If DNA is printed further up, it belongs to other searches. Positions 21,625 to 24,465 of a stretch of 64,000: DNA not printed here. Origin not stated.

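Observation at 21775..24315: C11 clostripain-like peptidase with thrombospondin-type-3-like Ca-binding repeats and a C-terminal '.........' sorting-type domain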

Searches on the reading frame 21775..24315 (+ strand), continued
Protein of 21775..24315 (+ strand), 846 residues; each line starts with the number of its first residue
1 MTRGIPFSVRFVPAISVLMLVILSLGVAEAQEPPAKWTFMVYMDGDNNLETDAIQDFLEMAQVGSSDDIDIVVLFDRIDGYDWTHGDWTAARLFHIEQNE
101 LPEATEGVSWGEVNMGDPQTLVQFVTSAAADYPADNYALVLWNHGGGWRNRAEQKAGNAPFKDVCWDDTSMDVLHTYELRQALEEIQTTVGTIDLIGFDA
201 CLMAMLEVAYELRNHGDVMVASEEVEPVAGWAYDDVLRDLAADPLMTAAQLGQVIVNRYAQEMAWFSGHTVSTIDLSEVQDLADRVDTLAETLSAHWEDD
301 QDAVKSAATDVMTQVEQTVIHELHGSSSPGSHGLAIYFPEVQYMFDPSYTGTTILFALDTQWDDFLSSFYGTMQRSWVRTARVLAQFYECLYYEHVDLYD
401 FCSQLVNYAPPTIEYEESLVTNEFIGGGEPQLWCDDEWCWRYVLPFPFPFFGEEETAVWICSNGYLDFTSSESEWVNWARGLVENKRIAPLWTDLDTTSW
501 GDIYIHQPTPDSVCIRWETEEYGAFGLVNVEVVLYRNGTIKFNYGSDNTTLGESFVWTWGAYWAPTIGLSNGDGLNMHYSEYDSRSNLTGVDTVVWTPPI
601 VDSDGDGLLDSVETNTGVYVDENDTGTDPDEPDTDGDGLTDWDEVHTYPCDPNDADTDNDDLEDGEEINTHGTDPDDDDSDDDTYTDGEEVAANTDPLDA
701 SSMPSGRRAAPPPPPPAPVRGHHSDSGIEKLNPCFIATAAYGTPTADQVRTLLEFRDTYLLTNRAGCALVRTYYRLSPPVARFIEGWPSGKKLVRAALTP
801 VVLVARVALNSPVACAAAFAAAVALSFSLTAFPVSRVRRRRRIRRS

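Call 24: search_protein_families(library=pfam, proteins=[P0054, P0066, P0068, P0069, P0142, P0052, P0053], max_evalue=0.01)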
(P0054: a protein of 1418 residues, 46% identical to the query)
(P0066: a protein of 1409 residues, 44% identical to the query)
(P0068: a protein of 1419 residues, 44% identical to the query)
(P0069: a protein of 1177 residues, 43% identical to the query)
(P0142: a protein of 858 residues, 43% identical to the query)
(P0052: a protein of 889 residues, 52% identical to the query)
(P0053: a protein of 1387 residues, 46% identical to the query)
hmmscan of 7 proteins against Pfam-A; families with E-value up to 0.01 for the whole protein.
P0054 (1418 aa): 4 families
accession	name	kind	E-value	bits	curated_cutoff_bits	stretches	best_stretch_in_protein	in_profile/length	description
PF03415.19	Peptidase_C11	-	4.4e-54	184.8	25.8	1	502-766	1-247/359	Clostripain family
PF18998.6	Flg_new_2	-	7.2e-26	90.4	23.6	2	1149-1217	3-69/73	Divergent InlB B-repeat domain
PF17957.7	Big_7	-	1.4e-23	83.7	24.1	1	1059-1126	1-70/70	Bacterial Ig domain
PF06119.19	NIDO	-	2.7e-10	41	25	0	85-142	3-56/186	Nidogen-like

P0066 (1409 aa): 3 families
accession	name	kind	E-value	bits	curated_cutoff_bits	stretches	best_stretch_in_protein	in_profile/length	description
PF18998.6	Flg_new_2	-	3.4e-49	165.1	23.6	4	1241-1310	1-71/73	Divergent InlB B-repeat domain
PF03415.19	Peptidase_C11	-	1.9e-46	159.7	25.8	1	616-871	1-239/359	Clostripain family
PF17164.10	DUF5122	-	0.00033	21.3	27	0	314-345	2-32/36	Domain of unknown function (DUF5122) beta-propeller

P0068 (1419 aa): 3 families
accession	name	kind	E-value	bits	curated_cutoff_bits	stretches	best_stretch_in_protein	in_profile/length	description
PF18998.6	Flg_new_2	-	7.6e-52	173.6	23.6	4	1222-1292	1-72/73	Divergent InlB B-repeat domain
PF03415.19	Peptidase_C11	-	6.8e-48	164.5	25.8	1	595-887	1-263/359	Clostripain family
PF09479.16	Flg_new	-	2e-05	25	27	0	1222-1280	1-53/65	Listeria-Bacteroides repeat domain (List_Bact_rpt)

P0069 (1177 aa): 5 families
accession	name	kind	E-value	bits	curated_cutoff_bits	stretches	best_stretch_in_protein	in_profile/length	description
PF18998.6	Flg_new_2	-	1.5e-52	175.9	23.6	4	1009-1077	2-71/73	Divergent InlB B-repeat domain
PF03415.19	Peptidase_C11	-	1e-45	157.3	25.8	1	377-638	1-248/359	Clostripain family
PF17164.10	DUF5122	-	1.9e-09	38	27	1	27-57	3-32/36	Domain of unknown function (DUF5122) beta-propeller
PF09479.16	Flg_new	-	1.3e-06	28.8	27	1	1016-1071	8-62/65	Listeria-Bacteroides repeat domain (List_Bact_rpt)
PF06119.19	NIDO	-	0.0026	18.3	25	0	793-852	2-58/186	Nidogen-like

P0142 (858 aa): 2 families
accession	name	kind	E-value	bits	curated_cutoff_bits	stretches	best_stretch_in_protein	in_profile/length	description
PF03415.19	Peptidase_C11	-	2.6e-60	205.3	25.8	1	37-387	1-357/359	Clostripain family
PF07602.17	DUF1565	-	3.2e-06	27.1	20.3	1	497-661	3-169/257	Protein of unknown function (DUF1565)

P0052 (889 aa): 3 families
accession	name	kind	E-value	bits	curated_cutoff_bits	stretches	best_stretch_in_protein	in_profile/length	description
PF03415.19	Peptidase_C11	-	1.6e-50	173.1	25.8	1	26-279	1-243/359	Clostripain family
PF18884.5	TSP3_bac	-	2.4e-17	62.9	25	3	598-620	1-22/22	Bacterial TSP3 repeat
PF06119.19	NIDO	-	0.002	18.6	25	0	436-492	2-57/186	Nidogen-like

P0053 (1387 aa): 6 families
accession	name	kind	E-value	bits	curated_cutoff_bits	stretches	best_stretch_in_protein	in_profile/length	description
PF03415.19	Peptidase_C11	-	6.1e-48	164.6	25.8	2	616-756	105-247/359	Clostripain family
PF13517.12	FG-GAP_3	-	1.1e-43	148.1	26.9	7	1236-1294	1-60/61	FG-GAP-like repeat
PF00112.29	Peptidase_C1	-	7.6e-31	108.3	20.7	1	50-250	2-198/220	Papain family cysteine protease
PF01839.29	FG-GAP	-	5.1e-20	71.4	22.1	4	1279-1301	4-33/37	FG-GAP repeat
PF06119.19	NIDO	-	1.2e-09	38.9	25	1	326-380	2-57/186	Nidogen-like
PF06458.18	MucBP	-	0.001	20.2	23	0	1272-1322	22-58/63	MucBP domain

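Call 42: search_solved_structures(query=window:21775-24312:+, max_evalue=0.001, show_alignments=2)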
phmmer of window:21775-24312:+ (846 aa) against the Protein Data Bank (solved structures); distinct sequences matched with E-value up to 0.001: 8.
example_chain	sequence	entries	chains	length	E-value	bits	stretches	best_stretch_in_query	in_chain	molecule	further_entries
9cip_A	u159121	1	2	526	2.4e-27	98.9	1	35-238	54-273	Clostripain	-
6n9j_A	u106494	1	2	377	7.3e-14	54.3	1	37-292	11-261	Clostripain-related protein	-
6mzo_A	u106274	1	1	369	7.5e-11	44.3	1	97-243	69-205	Inactive Zymogen C11 Protease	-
3uws_B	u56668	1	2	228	2.7e-08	35.9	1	193-290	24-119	hypothetical protein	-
4yec_B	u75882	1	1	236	2.9e-08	35.7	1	193-290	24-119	Clostripain family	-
3uws_A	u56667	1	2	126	2.1e-06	29.6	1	29-149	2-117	hypothetical protein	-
4yec_A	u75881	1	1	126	2.3e-06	29.5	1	29-149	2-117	Clostripain family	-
5dyn_A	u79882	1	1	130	4.6e-05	25.2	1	36-149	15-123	Putative peptidase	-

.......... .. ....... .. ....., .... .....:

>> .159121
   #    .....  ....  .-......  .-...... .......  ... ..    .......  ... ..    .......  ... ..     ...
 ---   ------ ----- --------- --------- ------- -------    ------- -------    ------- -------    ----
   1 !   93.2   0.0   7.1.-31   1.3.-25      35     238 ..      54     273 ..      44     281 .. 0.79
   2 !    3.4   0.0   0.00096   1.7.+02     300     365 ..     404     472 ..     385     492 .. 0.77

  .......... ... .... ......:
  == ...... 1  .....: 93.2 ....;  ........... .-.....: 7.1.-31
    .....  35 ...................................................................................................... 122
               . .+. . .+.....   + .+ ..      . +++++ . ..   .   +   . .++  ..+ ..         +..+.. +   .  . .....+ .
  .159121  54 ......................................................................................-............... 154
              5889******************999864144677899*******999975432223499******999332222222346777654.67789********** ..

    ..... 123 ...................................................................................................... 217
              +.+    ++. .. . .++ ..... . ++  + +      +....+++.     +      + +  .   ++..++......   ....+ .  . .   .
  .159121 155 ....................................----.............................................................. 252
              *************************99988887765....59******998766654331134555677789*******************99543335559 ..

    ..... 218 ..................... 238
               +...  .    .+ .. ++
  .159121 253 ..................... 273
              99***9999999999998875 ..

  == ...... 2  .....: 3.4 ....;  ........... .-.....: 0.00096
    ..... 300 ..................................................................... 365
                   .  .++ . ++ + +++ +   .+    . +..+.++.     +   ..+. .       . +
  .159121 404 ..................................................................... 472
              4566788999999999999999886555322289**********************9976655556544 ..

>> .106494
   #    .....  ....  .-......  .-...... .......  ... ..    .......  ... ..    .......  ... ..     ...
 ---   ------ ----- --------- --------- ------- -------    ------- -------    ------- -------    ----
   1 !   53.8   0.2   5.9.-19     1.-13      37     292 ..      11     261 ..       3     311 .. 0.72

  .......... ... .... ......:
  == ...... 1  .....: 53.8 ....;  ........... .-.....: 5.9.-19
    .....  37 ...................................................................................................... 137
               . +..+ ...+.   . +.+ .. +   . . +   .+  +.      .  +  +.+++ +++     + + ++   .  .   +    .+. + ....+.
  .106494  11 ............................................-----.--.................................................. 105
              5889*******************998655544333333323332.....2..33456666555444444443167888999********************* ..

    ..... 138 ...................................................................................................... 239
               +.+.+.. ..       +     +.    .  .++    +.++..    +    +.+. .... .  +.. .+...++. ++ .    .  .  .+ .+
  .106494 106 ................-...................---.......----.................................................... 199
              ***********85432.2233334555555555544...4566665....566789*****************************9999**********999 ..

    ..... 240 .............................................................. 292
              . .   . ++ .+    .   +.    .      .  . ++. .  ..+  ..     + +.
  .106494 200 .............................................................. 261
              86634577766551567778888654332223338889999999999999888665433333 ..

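Call 59: predict_structure(alignment_id=A3)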
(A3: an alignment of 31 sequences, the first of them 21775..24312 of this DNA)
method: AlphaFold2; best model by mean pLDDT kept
length: 846 residues; sequences in the alignment: 31
mean_pLDDT: 72.6   pTM: 0.66
mean pLDDT of the five models: 72.6, 71.8, 71.8, 71.0, 70.7
residues with pLDDT >= 90: 301; 70-90: 209; 50-70: 138; < 50: 198
segments of 3 or more residues with pLDDT < 50: 1-8, 145-160, 556-558, 608-611, 613-620, 622-659, 661-744, 772-785, 830-846
pLDDT, mean of each block of 10 residues (from residue 1): 42 69 61 88 84 90 96 86 75 94 87 90 96 96 56 41 73 82 94 90 78 93 66 94 97 93 73 95 98 96 98 97 78 86 69 77 92 87 80 81 93 87 93 83 96 94 93 81 91 87 94 95 84 97 91 57 80 88 89 90 51 47 43 41 34 38 33 32 29 35 34 32 28 38 48 58 56 47 51 58 56 59 57 37 32
secondary structure, 60 per line:
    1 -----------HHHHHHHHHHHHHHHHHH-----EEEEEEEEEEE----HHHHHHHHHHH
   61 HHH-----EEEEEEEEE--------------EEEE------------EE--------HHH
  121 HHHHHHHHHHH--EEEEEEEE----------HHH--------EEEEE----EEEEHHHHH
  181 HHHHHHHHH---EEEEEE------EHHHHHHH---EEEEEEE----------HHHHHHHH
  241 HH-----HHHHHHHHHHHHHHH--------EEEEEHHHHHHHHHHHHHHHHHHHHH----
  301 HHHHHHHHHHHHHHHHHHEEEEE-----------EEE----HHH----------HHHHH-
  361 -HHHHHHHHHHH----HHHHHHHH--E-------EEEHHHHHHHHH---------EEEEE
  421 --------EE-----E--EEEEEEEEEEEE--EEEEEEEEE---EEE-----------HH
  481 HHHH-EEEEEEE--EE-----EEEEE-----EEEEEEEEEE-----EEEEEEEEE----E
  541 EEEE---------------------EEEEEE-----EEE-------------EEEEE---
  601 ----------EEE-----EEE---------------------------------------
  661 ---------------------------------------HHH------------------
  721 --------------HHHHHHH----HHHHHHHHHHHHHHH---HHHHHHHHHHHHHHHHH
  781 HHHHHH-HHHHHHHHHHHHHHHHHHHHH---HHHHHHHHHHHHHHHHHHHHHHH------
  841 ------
elements in order (helices of 4 or more, strands of 3 or more residues): H12-29 E35-45 H50-63 E69-77 E92-95 H118-131 E134-141 E163-167 E172-175 H176-189 E193-198 H206-212 E216-222 H233-242 H248-262 E271-275 H276-296 H301-318 E319-323 E335-337 H355-359 H362-372 H377-384 E395-397 H398-406 E416-420 E439-450 E453-461 E465-467 H479-484 E486-492 E502-506 E512-521 E527-535 E540-544 E566-571 E577-579 E593-597 E611-613 E619-621 H735-741 H746-760 H764-786 H788-808 H812-834

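Call 63: fold_search(model_id=the predicted structure, library=pdb)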
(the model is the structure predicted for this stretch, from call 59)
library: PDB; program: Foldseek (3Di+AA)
matches with E <= 10: 637; with E <= 0.001: 10
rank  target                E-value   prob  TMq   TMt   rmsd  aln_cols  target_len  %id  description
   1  9cip_B                5.5e-19  1.00  0.32  0.57   4.2       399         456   26  MicroED structure of the C11 cysteine protease clostripain (released 2024-08-14)
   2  9cip_A                1.0e-18  1.00  0.32  0.57   9.9       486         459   21  MicroED structure of the C11 cysteine protease clostripain (released 2024-08-14)
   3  6n9j_B                1.5e-15  1.00  0.28  0.62   7.3       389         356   20  X-ray structure of a secreted C11 cysteine protease from Bacteroides thetaiotaomicron in complex with an irreversible  (released 2019-12-11)
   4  6n9j_A                3.8e-15  1.00  0.29  0.65   6.4       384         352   21  X-ray structure of a secreted C11 cysteine protease from Bacteroides thetaiotaomicron in complex with an irreversible  (released 2019-12-11)
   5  6nag_A                6.5e-14  1.00  0.28  0.63   7.6       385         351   18  X-ray structure of a secreted C11 cysteine protease from Bacteroides thetaiotaomicron "iotapain (released 2019-12-11)
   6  6nag_B                1.0e-13  1.00  0.28  0.62   7.6       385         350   17  X-ray structure of a secreted C11 cysteine protease from Bacteroides thetaiotaomicron "iotapain (released 2019-12-11)
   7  6mzo                  1.1e-13  1.00  0.28  0.64   7.0       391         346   19  X-ray Structure of an Inactive Zymogen C11 Protease from Parabacteroides distasonis (released 2019-04-17)
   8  3uws_B                7.8e-07  1.00  0.15  0.51   5.5       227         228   21  Crystal structure of a clostripain (PARMER_00083) from Parabacteroides merdae ATCC 43184 at 1.70 A resolution (released 2012-06-13)
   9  5dyn_B                3.1e-06  1.00  0.17  0.53   7.8       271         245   17  B. fragilis cysteine protease (released 2016-03-30)
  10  5l20_B                4.7e-06  1.00  0.14  0.52   5.7       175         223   18  Crystal Structure of a Clostripain (BT_0727) from Bacteroides thetaiotaomicron ATCC 29148 in Complex with Peptide Inhi (released 2017-08-02)
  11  8tl0_I                1.1e-02  1.00  0.16  0.27   4.9       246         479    9  Structure of activated SAVED-CHAT filament (released 2024-03-06)
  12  6erg_B                1.3e-02  0.82  0.10  0.15   9.2       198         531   11  Complex of XLF and heterodimer Ku bound to DNA (released 2018-10-17)
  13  2vc2_B                1.8e-02  0.92  0.15  0.25   9.0       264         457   11  Re-refinement of Integrin AlphaIIbBeta3 Headpiece Bound to Antagonist L-739758 (released 2008-09-02)
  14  9n81_B                1.8e-02  0.90  0.12  0.18   8.6       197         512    6  A gap-filling complex with Pol mu engaged in the NHEJ Pathway (released 2025-04-23)
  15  6erg_E                1.9e-02  0.87  0.11  0.16   8.9       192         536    9  Complex of XLF and heterodimer Ku bound to DNA (released 2018-10-17)
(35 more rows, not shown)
